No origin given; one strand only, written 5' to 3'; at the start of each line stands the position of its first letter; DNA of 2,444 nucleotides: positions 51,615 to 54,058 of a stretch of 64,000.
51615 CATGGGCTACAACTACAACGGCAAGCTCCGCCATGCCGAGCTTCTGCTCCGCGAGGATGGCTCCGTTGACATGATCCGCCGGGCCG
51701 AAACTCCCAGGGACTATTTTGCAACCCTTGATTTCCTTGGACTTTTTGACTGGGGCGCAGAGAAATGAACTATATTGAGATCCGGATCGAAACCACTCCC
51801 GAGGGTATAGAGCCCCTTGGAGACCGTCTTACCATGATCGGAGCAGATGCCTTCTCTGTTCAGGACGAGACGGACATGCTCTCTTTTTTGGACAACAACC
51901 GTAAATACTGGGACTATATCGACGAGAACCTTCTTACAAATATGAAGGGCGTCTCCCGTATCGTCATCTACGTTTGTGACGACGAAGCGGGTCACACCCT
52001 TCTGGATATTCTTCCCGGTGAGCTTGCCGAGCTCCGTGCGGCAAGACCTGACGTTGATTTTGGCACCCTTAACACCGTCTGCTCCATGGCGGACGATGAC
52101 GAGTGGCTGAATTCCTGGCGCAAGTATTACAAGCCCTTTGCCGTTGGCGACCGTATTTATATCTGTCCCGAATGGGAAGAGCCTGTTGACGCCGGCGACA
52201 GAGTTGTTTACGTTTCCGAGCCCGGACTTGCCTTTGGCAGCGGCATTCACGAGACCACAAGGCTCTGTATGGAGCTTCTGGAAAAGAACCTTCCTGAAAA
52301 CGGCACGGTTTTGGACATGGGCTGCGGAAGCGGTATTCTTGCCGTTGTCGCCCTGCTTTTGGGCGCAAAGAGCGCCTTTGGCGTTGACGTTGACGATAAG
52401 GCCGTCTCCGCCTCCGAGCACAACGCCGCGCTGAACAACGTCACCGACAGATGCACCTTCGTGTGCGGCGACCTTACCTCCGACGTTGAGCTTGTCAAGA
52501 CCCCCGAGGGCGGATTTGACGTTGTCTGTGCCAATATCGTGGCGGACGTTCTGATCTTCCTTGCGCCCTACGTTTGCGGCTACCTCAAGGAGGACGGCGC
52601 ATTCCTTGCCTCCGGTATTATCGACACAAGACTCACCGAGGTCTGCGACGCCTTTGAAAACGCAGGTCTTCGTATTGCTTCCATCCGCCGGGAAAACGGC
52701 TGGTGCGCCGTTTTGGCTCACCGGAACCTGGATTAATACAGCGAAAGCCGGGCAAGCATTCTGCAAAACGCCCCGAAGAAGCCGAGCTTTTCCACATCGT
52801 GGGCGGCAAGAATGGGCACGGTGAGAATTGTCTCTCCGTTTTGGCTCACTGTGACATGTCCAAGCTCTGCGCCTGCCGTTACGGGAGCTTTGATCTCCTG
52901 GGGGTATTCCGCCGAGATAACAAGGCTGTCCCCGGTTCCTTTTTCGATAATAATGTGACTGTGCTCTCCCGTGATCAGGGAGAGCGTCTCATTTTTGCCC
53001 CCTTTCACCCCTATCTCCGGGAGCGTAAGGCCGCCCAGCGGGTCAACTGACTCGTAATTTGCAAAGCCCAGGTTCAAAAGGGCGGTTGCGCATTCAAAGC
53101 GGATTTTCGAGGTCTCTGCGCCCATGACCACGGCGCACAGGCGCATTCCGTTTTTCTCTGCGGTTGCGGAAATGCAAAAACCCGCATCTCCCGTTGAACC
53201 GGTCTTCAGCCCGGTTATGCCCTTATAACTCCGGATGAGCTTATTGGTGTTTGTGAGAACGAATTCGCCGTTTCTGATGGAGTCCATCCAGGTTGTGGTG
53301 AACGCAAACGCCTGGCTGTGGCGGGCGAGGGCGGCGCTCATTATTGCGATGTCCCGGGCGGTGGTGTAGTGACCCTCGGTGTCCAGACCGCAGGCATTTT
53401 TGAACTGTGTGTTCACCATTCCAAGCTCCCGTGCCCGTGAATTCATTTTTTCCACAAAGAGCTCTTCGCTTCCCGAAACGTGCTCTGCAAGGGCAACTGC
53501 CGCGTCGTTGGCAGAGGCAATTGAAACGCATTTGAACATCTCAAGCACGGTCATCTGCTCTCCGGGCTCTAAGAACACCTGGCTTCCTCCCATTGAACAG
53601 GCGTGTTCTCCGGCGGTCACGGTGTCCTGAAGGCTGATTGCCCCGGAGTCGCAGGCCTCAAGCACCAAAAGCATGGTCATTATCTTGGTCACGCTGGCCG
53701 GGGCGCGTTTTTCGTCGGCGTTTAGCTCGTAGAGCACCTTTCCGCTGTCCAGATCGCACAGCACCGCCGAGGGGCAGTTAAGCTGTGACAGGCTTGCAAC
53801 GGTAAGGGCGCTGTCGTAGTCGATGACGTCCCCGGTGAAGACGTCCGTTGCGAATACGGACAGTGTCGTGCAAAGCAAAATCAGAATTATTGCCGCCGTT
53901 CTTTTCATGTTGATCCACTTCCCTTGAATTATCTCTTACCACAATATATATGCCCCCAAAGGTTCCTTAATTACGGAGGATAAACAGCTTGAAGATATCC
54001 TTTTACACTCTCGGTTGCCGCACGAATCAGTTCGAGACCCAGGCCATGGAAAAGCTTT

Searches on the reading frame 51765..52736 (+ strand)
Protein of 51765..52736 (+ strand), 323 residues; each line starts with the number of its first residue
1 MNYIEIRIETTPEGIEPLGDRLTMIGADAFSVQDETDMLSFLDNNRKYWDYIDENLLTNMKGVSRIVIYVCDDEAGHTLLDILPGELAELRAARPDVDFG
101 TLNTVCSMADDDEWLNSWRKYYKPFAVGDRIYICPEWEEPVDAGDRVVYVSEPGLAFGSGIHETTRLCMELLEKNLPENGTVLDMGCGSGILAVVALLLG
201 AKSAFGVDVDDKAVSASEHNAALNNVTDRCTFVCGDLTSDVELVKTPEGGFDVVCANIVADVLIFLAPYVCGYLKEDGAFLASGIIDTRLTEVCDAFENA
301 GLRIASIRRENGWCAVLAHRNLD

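Call 52: search_protein_families(library=pfam, proteins=[window:51765-52736:+], max_evalue=0.001)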
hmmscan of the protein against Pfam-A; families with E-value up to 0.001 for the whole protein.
window:51765-52736:+ (323 aa): 11 families
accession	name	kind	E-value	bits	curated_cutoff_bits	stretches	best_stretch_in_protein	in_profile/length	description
PF06325.19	PrmA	-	8.9e-73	245.8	22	1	2-320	1-295/296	Ribosomal protein L11 methyltransferase (PrmA)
PF05175.20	MTS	-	5.3e-11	42.9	23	1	158-242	13-95/170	Methyltransferase small domain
PF13847.12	Methyltransf_31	-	4.9e-10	39.7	27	1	178-282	3-109/145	Methyltransferase domain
PF13649.12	Methyltransf_25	-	7.3e-09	36.7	27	1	182-257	1-71/97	Methyltransferase domain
PF08241.18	Methyltransf_11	-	1.2e-07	32.7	21.2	1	183-260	1-70/95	Methyltransferase domain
PF13489.12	Methyltransf_23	-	1.4e-06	28.6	27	1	164-257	5-88/164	Methyltransferase domain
PF08242.18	Methyltransf_12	-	1.7e-05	25.9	30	1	183-260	1-75/98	Methyltransferase domain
PF09445.16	Methyltransf_15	-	2.8e-05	24.2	22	1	181-256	3-77/165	RNA cap guanine-N2 methyltransferase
PF03602.21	Cons_hypoth95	-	5e-05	23.5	24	1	178-254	41-117/182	Conserved hypothetical protein 95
PF02475.24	TRM5-TYW2_MTfase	-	5.4e-05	23.6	28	1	175-267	33-121/164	TRM5/TYW2 methyltransferase domain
PF01135.25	PCMT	-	6.6e-05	23.2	20.3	1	166-236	63-132/210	Protein-L-isoaspartate(D-aspartate) O-methyltransferase (PCMT)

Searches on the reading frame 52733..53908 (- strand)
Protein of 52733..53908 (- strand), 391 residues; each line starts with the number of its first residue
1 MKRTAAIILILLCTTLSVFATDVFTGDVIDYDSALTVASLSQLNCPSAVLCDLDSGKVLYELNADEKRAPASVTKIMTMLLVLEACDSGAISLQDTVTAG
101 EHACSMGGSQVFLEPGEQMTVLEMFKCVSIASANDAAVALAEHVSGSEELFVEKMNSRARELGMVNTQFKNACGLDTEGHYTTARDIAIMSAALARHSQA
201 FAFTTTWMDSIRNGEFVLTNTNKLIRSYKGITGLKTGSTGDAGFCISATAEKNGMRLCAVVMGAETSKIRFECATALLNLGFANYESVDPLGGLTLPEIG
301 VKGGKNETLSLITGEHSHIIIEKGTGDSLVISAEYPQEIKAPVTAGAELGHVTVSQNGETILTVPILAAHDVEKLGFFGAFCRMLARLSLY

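Call 52: search_protein_families(library=pfam, proteins=[window:52733-53908:-], max_evalue=0.001)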
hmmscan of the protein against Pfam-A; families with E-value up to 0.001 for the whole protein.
window:52733-53908:- (391 aa): 4 families
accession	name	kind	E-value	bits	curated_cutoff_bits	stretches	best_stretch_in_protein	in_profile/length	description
PF00768.25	Peptidase_S11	-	1.3e-75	254.4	27.6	1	39-266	6-239/239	D-alanyl-D-alanine carboxypeptidase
PF13354.11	Beta-lactamase2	-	8.4e-15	55.1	22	1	49-198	3-150/214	Beta-lactamase enzyme family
PF07943.18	PBP5_C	-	5.6e-13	49.3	21.2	1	298-374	15-91/91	Penicillin-binding protein 5, C-terminal domain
PF00144.29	Beta-lactamase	-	6.5e-05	22.7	27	1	42-100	11-80/329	Beta-lactamase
